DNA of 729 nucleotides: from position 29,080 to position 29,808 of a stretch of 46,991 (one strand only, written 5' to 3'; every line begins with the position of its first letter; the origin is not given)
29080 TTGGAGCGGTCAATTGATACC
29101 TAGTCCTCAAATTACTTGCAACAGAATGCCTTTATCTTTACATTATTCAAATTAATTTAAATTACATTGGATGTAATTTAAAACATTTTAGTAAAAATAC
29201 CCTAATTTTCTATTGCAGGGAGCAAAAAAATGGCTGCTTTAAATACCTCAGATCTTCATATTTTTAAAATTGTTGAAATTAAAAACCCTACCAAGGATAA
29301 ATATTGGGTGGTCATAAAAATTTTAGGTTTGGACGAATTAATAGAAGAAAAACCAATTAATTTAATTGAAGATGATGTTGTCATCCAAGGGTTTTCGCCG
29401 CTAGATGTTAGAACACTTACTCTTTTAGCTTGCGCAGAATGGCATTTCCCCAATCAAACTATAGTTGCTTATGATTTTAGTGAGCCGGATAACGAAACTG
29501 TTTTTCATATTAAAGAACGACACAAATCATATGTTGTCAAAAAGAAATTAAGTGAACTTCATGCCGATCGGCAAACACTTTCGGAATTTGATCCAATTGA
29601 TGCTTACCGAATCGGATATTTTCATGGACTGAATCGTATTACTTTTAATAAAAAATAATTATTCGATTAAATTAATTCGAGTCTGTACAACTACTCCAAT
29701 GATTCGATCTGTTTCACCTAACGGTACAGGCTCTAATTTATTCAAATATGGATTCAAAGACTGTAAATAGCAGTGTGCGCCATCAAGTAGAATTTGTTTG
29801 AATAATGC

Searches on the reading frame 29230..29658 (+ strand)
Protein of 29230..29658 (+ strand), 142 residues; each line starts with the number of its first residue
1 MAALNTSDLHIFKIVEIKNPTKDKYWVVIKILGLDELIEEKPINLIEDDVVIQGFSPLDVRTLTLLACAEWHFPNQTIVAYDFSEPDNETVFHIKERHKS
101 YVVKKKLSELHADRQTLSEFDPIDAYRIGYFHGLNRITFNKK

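Call 5: search_protein_families(library=pfam, proteins=[window:29230-29658:+], max_evalue=0.01)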
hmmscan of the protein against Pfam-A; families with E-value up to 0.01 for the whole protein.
window:29230-29658:+ (142 aa): 0 families

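Call 12: find_homologous_proteins(query=window:29230-29655:+, max_evalue=0.001)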
Query window:29230-29655:+ (142 aa): 3 proteins with E <= 0.001 among 11 candidates.
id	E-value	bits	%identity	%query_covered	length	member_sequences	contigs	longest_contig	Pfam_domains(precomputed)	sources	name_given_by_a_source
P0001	6.2e-90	317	100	100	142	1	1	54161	-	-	-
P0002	1.4e-70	254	83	94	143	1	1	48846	-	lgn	-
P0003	1.7e-69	250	80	98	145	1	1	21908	-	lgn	-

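Call 14: find_encoding_contigs(protein=P0002, flank=4000, max_places=4)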
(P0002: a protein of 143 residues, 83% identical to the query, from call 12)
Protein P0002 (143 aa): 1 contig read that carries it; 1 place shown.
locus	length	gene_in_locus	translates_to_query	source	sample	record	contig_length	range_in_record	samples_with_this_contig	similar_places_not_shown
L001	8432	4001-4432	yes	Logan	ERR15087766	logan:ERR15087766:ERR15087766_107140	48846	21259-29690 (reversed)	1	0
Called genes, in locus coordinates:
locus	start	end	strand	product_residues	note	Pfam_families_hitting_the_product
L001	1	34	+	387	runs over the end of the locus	PF00155:Aminotran_1_2, PF01041:DegT_DnrJ_EryC1 (weak), PF01053:Cys_Met_Meta_PP (weak), PF01212:Beta_elim_lyase (faint)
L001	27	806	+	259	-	PF00561:Abhydrolase_1, PF03959:FSH1 (faint), PF12146:Hydrolase_4, PF12697:Abhydrolase_6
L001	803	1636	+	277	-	PF13489:Methyltransf_23, PF01728:FtsJ (weak), PF13847:Methyltransf_31, PF08241:Methyltransf_11, PF08242:Methyltransf_12, PF13649:Methyltransf_25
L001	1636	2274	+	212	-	PF01656:CbiA, PF13500:AAA_26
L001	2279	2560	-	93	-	PF00512:HisKA (weak)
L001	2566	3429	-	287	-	PF00348:polyprenyl_synt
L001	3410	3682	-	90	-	PF02609:Exonuc_VII_S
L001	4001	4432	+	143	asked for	-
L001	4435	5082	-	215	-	PF01381:HTH_3 (weak), PF13443:HTH_26 (weak), PF00717:Peptidase_S24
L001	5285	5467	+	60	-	PF02599:CsrA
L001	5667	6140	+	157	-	PF02082:Rrf2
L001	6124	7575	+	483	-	PF19295:SufBD_N, PF01458:SUFBD_core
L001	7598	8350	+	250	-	PF02463:SMC_N (faint), PF00005:ABC_tran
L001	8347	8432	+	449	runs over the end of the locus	PF19295:SufBD_N, PF01458:SUFBD_core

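Call 15: find_encoding_contigs(protein=P0003, flank=4000, max_places=4)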
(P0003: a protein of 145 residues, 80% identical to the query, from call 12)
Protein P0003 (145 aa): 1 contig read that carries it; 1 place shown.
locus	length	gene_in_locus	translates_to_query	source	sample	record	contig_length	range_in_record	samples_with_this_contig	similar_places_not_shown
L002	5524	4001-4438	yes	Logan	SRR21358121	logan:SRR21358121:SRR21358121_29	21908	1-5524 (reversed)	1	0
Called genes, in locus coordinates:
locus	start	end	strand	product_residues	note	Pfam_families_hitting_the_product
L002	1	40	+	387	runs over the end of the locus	PF00155:Aminotran_1_2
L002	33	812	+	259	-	PF00561:Abhydrolase_1, PF00975:Thioesterase (weak), PF03959:FSH1 (faint), PF12146:Hydrolase_4, PF12697:Abhydrolase_6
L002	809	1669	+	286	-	PF01209:Ubie_methyltran, PF13489:Methyltransf_23, PF01728:FtsJ (weak), PF05175:MTS (weak), PF13847:Methyltransf_31, PF08241:Methyltransf_11, PF08242:Methyltransf_12, PF13649:Methyltransf_25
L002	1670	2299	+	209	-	PF01656:CbiA, PF13500:AAA_26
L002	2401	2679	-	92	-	PF00512:HisKA (faint)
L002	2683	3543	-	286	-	PF00348:polyprenyl_synt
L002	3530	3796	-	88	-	PF02609:Exonuc_VII_S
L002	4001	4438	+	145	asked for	-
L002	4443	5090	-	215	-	PF13443:HTH_26 (weak), PF00717:Peptidase_S24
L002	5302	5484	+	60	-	PF02599:CsrA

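Call 36: search_dna_similar(query=window:29230-29655:+, collection=plasmids, mode=protein, max_evalue=0.001, max_rows=15)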
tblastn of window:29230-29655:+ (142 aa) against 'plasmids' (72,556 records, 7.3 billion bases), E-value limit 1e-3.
No match.

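Call 40: search_protein_families(library=ncbifam, proteins=[window:29230-29655:+], max_evalue=0.01)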
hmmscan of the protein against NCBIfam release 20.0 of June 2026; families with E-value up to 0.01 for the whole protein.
window:29230-29655:+ (142 aa): 0 families

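Call 41: search_protein_families(library=phrogs, proteins=[window:29230-29655:+], max_evalue=0.01)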
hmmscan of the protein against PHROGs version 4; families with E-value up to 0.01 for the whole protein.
window:29230-29655:+ (142 aa): 0 families

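Call 43: search_protein_representatives(alignment_id=A3)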
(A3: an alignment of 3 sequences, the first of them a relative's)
Query: 3 sequences, 144 profile positions. Proteins with E-value up to 0.001 (for the whole library): 181; up to 1e-10: 55; up to 1e-30: 1. The best 150 are listed.
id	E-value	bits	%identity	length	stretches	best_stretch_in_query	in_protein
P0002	9.2e-85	298.3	-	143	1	1-144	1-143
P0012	4.1e-18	82.2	-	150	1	25-136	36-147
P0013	6.6e-18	81.5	-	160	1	11-136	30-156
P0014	1.3e-16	77.3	-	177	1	4-133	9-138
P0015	1.4e-15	74.0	-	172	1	19-135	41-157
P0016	7.6e-15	71.6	-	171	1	12-136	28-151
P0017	9.1e-15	71.4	-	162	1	12-140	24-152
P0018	1.0e-14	71.2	-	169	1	14-139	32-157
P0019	1.3e-14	70.8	-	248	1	8-134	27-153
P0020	1.5e-14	70.7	-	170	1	7-143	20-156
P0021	2.6e-14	69.9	-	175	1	10-138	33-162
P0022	2.6e-14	69.9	-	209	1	25-142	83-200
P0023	4.3e-14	69.2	-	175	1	7-142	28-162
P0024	5.0e-14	69.0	-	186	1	12-139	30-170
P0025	5.5e-14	68.8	-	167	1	8-134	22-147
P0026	1.2e-13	67.7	-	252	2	9-141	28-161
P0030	6.9e-13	65.3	-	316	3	5-135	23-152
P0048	8.1e-12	61.8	-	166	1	9-138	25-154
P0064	9.2e-11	58.4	-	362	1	14-138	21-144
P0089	1.7e-09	54.3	-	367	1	8-137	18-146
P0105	2.0e-08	50.8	-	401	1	14-138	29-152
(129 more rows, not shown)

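Call 44: search_protein_families(library=pfam, proteins=[P0012, P0013, P0014, P0016, P0019, P0026, P0030, P0064, P0089, P0105], max_evalue=0.01)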
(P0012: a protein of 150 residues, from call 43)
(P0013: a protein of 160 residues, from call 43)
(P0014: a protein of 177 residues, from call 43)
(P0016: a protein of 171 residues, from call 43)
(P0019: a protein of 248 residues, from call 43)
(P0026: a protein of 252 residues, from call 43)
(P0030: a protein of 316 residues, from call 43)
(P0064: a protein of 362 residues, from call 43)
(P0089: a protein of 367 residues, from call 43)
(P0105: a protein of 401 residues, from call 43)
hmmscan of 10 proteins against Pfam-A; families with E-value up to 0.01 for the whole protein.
P0012 (150 aa): 0 families

P0013 (160 aa): 0 families

P0014 (177 aa): 0 families

P0016 (171 aa): 0 families

P0019 (248 aa): 2 families
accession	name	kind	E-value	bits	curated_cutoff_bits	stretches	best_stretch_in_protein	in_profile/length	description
PF00196.25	GerE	-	2.4e-11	43.5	23.5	1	175-228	3-56/57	Bacterial regulatory proteins, luxR family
PF08281.18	Sigma70_r4_2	-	0.00019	21.4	25.7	1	174-217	10-54/54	Sigma-70, region 4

P0026 (252 aa): 0 families

P0030 (316 aa): 1 family
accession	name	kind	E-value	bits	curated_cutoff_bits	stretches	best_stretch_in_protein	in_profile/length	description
PF12608.13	T4bSS_IcmS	-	0.0016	19.2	27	0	277-309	20-52/93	Type IVb secretion, IcmS, effector-recruitment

P0064 (362 aa): 1 family
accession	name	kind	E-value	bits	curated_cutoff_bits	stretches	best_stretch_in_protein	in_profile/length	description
PF02627.25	CMD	-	6.3e-08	32.9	23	1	195-253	3-60/84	Carboxymuconolactone decarboxylase family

P0089 (367 aa): 1 family
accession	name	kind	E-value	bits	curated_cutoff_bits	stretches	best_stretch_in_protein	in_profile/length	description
PF02627.25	CMD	-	3.2e-06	27.5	23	0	200-262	3-64/84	Carboxymuconolactone decarboxylase family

P0105 (401 aa): 3 families
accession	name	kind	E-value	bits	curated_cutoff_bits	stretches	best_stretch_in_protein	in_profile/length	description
PF00497.25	SBP_bac_3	-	2.3e-27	95.8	26.4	1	179-398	2-131/132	Bacterial extracellular solute-binding proteins, family 3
PF20835.2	PA_Ig-like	-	0.0019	18.4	27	0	239-278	70-109/155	Anthrax protective antigen, immunoglobulin-like domain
PF10613.14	Lig_chan-Glu_bd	-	0.0094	16.5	30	0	194-268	25-113/115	Ligated ion channel L-glutamate- and glycine-binding site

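Call 45: predict_structure(alignment_id=A3)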
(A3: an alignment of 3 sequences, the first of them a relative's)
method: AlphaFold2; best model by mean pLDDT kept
length: 142 residues; sequences in the alignment: 3
mean_pLDDT: 39.6   pTM: 0.30
mean pLDDT of the five models: 39.6, 35.7, 33.8, 33.4, 33.3
residues with pLDDT >= 90: 0; 70-90: 0; 50-70: 16; < 50: 126
segments of 3 or more residues with pLDDT < 50: 1-12, 14-50, 53-58, 74-142
pLDDT, mean of each block of 10 residues (from residue 1): 32 48 43 38 47 48 54 47 35 25 37 32 32 39 36
secondary structure, 60 per line:
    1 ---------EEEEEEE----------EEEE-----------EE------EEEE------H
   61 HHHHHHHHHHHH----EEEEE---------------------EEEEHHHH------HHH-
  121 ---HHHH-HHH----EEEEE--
elements in order: E10-16 E27-30 E50-53 H60-72 E77-81 E103-106 H107-110 H124-127 E136-140

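Call 48: search_solved_structures(query=A4, max_evalue=1)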
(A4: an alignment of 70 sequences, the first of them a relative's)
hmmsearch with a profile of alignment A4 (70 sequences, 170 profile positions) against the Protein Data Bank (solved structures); distinct sequences matched with E-value up to 1: 5.
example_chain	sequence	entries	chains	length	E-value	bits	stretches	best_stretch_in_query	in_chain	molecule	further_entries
4qhj_A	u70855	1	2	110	0.027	17.2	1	38-100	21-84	Uncharacterized protein MJ1213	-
4qhf_A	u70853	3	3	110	0.045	16.5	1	38-99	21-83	Uncharacterized protein MJ1213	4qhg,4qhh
6wcj_B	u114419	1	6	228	0.081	15.7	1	94-163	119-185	Clathrin light chain B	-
6sct_D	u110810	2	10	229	0.15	14.8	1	94-163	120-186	Clathrin light chain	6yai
26vk_A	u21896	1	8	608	0.34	13.7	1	36-117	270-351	Dihydroxyacetone kinase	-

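Call 49: list_cluster_members(proteins=[P0012, P0013, P0014, P0015, P0016, P0017, P0018, P0019, P0020, P0021])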
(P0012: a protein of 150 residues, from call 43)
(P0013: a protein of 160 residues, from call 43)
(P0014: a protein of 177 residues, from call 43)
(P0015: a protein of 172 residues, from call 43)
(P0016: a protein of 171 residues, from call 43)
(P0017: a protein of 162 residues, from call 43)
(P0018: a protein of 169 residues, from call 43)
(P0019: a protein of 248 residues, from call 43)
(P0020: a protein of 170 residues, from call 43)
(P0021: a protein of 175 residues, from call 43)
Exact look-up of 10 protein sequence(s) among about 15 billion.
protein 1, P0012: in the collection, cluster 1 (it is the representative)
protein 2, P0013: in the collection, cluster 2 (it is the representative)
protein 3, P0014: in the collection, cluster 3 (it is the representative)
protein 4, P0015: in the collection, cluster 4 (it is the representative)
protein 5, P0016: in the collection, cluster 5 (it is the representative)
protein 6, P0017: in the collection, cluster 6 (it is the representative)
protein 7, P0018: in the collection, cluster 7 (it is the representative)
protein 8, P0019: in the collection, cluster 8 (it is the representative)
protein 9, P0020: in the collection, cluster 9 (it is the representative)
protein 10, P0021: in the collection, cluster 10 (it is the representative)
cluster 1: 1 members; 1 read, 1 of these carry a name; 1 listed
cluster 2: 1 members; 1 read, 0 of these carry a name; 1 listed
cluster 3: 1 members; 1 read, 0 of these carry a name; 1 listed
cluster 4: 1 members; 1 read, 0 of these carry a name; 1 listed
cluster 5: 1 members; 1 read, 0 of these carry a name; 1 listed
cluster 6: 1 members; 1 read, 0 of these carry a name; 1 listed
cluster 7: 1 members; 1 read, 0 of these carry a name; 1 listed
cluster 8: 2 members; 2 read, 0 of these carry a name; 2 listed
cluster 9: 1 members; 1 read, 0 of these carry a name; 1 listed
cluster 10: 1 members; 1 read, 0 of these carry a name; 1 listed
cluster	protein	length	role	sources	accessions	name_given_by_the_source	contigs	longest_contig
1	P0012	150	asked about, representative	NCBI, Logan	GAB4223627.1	MAG: hypothetical protein Tsb005_19300 [Gammaproteobacteria bacterium]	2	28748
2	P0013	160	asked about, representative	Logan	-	-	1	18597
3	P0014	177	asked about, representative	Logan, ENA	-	-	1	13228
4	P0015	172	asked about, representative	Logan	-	-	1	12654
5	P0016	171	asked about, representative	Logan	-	-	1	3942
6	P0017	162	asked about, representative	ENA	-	-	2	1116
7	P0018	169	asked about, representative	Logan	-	-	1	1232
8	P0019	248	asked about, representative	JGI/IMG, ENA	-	-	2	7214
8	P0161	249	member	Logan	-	-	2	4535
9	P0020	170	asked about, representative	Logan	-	-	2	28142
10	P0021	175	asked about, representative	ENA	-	-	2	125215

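Call 50: find_homologous_proteins(query=A4, max_evalue=0.00001)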
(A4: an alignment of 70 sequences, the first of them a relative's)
Query A4 (70 sequences) (142 aa, profile of the alignment): 13 proteins with E <= 0.00001 among 2810 candidates.
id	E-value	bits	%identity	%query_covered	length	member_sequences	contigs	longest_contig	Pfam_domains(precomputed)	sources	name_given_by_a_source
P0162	3.3e-53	198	26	90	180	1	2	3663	-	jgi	jgi:hypothetical protein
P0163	7.4e-52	193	24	93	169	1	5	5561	-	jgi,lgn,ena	jgi:hypothetical protein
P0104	1.2e-50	189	23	93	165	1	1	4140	-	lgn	-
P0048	3.0e-46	175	25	92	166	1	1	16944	-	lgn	-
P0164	1.0e-45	173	32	78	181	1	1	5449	-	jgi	jgi:hypothetical protein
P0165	1.0e-42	164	31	78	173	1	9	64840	-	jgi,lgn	jgi:hypothetical protein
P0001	6.3e-42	161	100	100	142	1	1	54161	-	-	-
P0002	5.0e-41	158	83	94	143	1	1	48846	-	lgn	-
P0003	1.0e-40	157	80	98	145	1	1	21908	-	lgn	-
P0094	1.5e-32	130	27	64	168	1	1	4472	-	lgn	-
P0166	3.2e-28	116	26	63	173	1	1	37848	-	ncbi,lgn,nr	ncbi:MAG: hypothetical protein KBD25_00085 [Rickettsiaceae bacterium]|nr:hypothetical protein [Ricke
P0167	3.8e-24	103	17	70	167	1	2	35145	-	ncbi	-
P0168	3.9e-23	100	-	-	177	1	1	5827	-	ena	-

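Call 51: find_encoding_contigs(protein=P0165, flank=3000, max_places=2)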
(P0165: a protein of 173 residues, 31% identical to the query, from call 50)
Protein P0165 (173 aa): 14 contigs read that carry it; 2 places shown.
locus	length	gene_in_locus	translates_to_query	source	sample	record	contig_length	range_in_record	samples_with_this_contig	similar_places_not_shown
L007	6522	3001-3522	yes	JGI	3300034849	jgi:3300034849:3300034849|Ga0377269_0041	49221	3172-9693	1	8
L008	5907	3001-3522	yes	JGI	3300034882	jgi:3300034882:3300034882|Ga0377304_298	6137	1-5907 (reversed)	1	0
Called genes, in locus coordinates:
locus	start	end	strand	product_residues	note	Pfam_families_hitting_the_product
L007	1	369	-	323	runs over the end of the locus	-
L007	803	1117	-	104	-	PF01381:HTH_3, PF12844:HTH_19 (faint), PF13560:HTH_31 (weak)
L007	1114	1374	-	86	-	PF05016:ParE_toxin (weak)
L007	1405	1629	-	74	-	PF00589:Phage_integrase (weak)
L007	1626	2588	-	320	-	PF13356:Arm-DNA-bind_3, PF24624:Int_N (faint), PF00589:Phage_integrase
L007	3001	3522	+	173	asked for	-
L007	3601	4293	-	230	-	PF02592:Vut_1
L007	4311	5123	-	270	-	PF01177:Asp_Glu_race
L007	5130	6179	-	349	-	PF02771:Acyl-CoA_dh_N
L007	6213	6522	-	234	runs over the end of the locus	PF13443:HTH_26 (weak), PF00717:Peptidase_S24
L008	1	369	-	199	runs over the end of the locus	?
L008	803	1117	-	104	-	PF01381:HTH_3, PF12844:HTH_19 (faint), PF13560:HTH_31 (weak)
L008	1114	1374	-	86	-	PF05016:ParE_toxin (weak)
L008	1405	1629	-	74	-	PF00589:Phage_integrase (weak)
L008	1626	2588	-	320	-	PF13356:Arm-DNA-bind_3, PF24624:Int_N (faint), PF00589:Phage_integrase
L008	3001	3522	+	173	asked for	-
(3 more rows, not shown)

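Call 52: find_encoding_contigs(protein=P0048, flank=3000, max_places=2)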
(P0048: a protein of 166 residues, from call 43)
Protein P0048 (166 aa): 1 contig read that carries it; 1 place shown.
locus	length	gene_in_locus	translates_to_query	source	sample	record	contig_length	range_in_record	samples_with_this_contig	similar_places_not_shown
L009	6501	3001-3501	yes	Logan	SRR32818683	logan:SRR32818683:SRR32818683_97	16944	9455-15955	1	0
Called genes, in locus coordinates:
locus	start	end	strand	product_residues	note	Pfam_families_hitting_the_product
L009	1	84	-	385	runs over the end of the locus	PF00657:Lipase_GDSL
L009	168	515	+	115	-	PF13302:Acetyltransf_3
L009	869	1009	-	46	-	-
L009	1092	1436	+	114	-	-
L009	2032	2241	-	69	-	-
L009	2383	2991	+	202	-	PF13443:HTH_26 (weak), PF00717:Peptidase_S24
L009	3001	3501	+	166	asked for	-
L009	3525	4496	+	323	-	PF01244:Peptidase_M19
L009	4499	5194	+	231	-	PF02592:Vut_1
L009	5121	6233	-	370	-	PF00899:ThiF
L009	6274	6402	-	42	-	-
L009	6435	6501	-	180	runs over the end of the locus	-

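Call 53: find_encoding_contigs(protein=P0166, flank=3000, max_places=2)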
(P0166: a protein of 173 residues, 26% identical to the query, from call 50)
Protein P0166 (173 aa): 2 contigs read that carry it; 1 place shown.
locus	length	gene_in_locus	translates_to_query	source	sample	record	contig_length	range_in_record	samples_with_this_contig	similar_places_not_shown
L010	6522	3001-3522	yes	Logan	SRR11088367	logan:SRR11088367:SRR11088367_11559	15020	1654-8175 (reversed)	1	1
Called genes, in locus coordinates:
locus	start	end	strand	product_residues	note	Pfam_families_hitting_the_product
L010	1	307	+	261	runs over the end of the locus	PF17194:AbiEi_3_N, PF11459:AbiEi_3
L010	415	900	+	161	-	PF01327:Pep_deformylase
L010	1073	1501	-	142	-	PF00383:dCMP_cyt_deam_1, PF08211:dCMP_cyt_deam_2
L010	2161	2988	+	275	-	PF08241:Methyltransf_11 (weak), PF13649:Methyltransf_25 (weak)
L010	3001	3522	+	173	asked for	-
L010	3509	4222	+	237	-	PF02592:Vut_1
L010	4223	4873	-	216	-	PF13443:HTH_26 (weak), PF00717:Peptidase_S24 (faint)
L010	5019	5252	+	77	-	PF03869:Arc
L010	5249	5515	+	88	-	-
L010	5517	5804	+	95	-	PF07178:TraL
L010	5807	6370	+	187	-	PF05309:TraE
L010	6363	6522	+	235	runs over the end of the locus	PF06586:TraK_N, PF23536:TraK_C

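Call 59: predict_structure(alignment_id=A4)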
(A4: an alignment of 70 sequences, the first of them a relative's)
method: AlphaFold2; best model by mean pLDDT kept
length: 142 residues; sequences in the alignment: 70
mean_pLDDT: 92.2   pTM: 0.71
mean pLDDT of the five models: 92.2, 92.0, 91.6, 90.0, 90.0
residues with pLDDT >= 90: 112; 70-90: 23; 50-70: 6; < 50: 1
segments of 3 or more residues with pLDDT < 50: none
pLDDT, mean of each block of 10 residues (from residue 1): 66 95 90 97 96 97 95 93 93 94 96 93 96 92 84
secondary structure, 60 per line:
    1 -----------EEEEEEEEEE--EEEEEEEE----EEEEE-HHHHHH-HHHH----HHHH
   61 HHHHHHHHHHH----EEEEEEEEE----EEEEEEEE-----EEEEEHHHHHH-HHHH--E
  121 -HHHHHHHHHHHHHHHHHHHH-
elements in order: E12-21 E24-31 E36-40 H42-47 H49-52 H57-71 E76-84 E89-96 E102-106 H107-112 H114-117 H122-141

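Call 63: fold_search(model_id=the predicted structure, library=pdb)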
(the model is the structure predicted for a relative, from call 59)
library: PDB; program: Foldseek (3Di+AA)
matches with E <= 10: 835; with E <= 0.001: 0
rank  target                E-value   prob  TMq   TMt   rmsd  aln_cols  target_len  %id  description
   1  5e4w_C                8.6e-03  0.93  0.24  0.31  14.3       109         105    9  Crystal structure of cpSRP43 chromodomains 2 and 3 in complex with the Alb3 tail (released 2015-12-02)
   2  1sj5_A                2.6e-01  0.15  0.18  0.18  16.0       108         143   12  Crystal structure of a duf151 family protein (tm0160) from thermotoga maritima at 2.8 A resolution (released 2005-03-01)
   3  7as9_0                2.9e-01  0.14  0.19  0.06  18.2       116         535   18  Bacillus subtilis ribosome-associated quality control complex state A. Ribosomal 50S subunit with peptidyl tRNA in the (released 2020-12-23)
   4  3p0c_B                3.5e-01  0.66  0.23  0.29   3.7        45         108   18  Nischarin PX-domain (released 2010-10-13)
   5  7zpk_C                3.7e-01  0.06  0.15  0.10  19.8       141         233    4  Mammalian Dicer in the "pre-dicing state" with pre-miR-15a substrate and TARBP2 subunit (released 2022-11-16)
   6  3q6s_C                4.2e-01  0.90  0.28  0.57   3.1        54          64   15  The crystal structure of the heterochromatin protein 1 beta chromoshadow domain complexed with a peptide from Shugoshi (released 2011-12-14)
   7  4b65                  4.2e-01  0.14  0.21  0.08  18.8       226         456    8  A. fumigatus ornithine hydroxylase (SidA), reduced state bound to NADP(H) (released 2012-10-03)
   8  3p7j_B                4.5e-01  0.80  0.27  0.56   5.7        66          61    9  Drosophila HP1a chromo shadow domain (released 2011-02-02)
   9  1vjl_A                4.8e-01  0.11  0.19  0.18  16.2       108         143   10  Crystal structure of a duf151 family protein (tm0160) from thermotoga maritima at 1.90 A resolution (released 2004-03-16)
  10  8u3b_D                4.8e-01  0.08  0.18  0.03  16.4       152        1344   14  Cryo-EM structure of E. coli NarL-transcription activation complex at 3.2A (released 2024-01-17)
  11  1sj5_B                5.4e-01  0.11  0.19  0.19  16.1       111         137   12  Crystal structure of a duf151 family protein (tm0160) from thermotoga maritima at 2.8 A resolution (released 2005-03-01)
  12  8vq4_A                5.8e-01  0.11  0.18  0.09  19.8        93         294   15  CDK2-CyclinE1 in complex with allosteric inhibitor I-125A. (released 2024-01-31)
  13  6bu2_A                5.8e-01  0.08  0.18  0.17  19.9       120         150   11  Crystal structure of methylmalonyl-CoA epimerase from Mycobacterium tuberculosis (released 2018-12-12)
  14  7kjs_A                6.1e-01  0.11  0.18  0.09  19.7        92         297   16  Crystal structure of CDK2/cyclin E in complex with PF-06873600 (released 2021-06-23)
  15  9m7y_B                6.1e-01  0.08  0.19  0.03  15.7       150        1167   12  Cryo-EM structure of gp79-dependent RNAP promoter open complex (released 2025-09-03)
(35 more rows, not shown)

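Call 87: fold_search(model_id=the predicted structure, library=viral)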
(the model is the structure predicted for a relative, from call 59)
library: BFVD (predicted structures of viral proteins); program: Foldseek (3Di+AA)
matches with E <= 10: 1291; with E <= 0.001: 0
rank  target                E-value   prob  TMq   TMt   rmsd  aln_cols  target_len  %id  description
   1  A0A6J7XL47            2.9e-02  0.21  0.18  0.19  18.9       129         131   13  Zinc finger, Ogr/Delta-type [uncultured Caudovirales phage]
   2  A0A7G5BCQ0            3.1e-02  0.75  0.27  0.17  16.8       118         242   15  (no name in the UniProt tables at hand)
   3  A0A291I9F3            3.3e-02  0.75  0.26  0.15  17.6       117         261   11  Group I intron protein [Lactobacillus phage LpeD]
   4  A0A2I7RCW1            4.3e-02  0.38  0.23  0.10  16.3       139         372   12  (no name in the UniProt tables at hand)
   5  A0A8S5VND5            5.5e-02  0.20  0.17  0.15  18.4       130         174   12  (no name in the UniProt tables at hand)
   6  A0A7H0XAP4            5.5e-02  0.20  0.17  0.06  17.1       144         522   16  (no name in the UniProt tables at hand)
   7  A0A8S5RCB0            6.2e-02  0.30  0.20  0.14  13.9       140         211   13  AP2 domain-containing protein [virus sp. ctmTa7]
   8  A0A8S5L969            6.2e-02  0.30  0.21  0.12  17.8       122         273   11  Restriction enzyme [Myoviridae sp. ctPuP5]
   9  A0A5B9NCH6            6.6e-02  0.35  0.22  0.10  20.3       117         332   12  CapR homology domain-containing protein [Aeromonas phage 4L372D]
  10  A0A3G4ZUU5            7.0e-02  0.41  0.26  0.28   8.4       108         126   10  Uncharacterized protein [Edafosvirus sp.]
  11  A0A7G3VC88            7.9e-02  0.33  0.23  0.06  18.1       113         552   16  Uncharacterized protein [Arthrobacter phage Bumble]
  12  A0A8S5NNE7            8.4e-02  0.16  0.20  0.15  14.8       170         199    6  Uncharacterized protein [Myoviridae sp. ctagO6]
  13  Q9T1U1                1.0e-01  0.38  0.21  0.28  21.1       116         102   11  Putative protein p7 [Acyrthosiphon pisum secondary endosymbiont phage 1]
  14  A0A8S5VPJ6            1.1e-01  0.28  0.23  0.10  14.2       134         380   10  (no name in the UniProt tables at hand)
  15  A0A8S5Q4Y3            1.1e-01  0.11  0.19  0.17  16.9       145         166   12  PROTEIN/RNA Complex, archaeal, ribosomal, 50S, protein.0A [Siphoviridae sp. ctVif31]
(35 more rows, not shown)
